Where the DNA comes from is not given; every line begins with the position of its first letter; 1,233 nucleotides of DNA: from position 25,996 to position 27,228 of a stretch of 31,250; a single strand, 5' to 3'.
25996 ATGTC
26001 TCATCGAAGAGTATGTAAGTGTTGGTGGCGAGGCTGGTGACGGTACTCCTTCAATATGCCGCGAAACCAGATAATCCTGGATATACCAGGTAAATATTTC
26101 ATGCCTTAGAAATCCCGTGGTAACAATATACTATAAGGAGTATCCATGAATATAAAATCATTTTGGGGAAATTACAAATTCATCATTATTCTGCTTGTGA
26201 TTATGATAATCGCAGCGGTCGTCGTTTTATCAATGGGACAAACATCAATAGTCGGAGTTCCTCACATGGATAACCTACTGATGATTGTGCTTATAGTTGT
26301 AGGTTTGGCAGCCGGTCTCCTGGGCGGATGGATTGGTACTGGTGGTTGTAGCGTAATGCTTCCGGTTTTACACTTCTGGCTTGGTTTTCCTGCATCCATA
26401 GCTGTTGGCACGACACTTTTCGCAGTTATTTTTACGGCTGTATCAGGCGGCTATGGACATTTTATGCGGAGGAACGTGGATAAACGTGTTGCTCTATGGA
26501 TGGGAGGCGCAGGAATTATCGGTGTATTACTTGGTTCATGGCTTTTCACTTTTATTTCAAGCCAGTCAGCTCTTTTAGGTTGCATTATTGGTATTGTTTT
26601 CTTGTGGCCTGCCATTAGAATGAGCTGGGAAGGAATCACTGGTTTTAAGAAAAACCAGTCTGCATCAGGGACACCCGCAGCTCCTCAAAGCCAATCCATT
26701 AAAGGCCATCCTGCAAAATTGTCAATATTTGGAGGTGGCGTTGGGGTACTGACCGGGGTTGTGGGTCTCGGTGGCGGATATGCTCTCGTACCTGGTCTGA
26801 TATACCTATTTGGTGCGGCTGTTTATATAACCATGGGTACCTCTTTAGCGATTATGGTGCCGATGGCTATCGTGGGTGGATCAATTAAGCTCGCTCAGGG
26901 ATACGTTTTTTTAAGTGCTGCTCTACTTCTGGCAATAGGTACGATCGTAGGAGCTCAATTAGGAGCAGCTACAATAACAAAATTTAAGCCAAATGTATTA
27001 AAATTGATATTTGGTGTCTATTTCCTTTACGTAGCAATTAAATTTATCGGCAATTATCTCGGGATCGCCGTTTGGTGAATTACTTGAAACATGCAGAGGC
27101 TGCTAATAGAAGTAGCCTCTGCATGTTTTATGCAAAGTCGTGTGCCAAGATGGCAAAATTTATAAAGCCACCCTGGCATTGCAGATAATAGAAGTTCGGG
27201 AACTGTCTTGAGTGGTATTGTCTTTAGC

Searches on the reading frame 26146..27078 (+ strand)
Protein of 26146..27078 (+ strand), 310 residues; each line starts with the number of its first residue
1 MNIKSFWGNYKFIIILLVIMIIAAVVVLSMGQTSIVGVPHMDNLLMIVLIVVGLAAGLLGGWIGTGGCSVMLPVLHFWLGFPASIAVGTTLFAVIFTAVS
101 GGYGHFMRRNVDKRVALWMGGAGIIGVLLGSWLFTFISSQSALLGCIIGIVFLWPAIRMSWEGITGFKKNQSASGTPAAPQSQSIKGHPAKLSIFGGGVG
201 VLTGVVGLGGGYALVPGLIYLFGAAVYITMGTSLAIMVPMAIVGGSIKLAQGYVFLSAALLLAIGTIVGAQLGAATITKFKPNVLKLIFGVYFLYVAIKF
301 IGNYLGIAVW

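Call 10: search_protein_families(library=pfam, proteins=[window:26146-27078:+], max_evalue=0.001)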
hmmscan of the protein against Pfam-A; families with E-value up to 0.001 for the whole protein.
window:26146-27078:+ (310 aa): 1 family
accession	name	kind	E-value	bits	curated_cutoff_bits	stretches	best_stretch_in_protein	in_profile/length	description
PF01925.25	TauE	-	1.2e-44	153.2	32.6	1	49-299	1-236/237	Sulfite exporter TauE/SafE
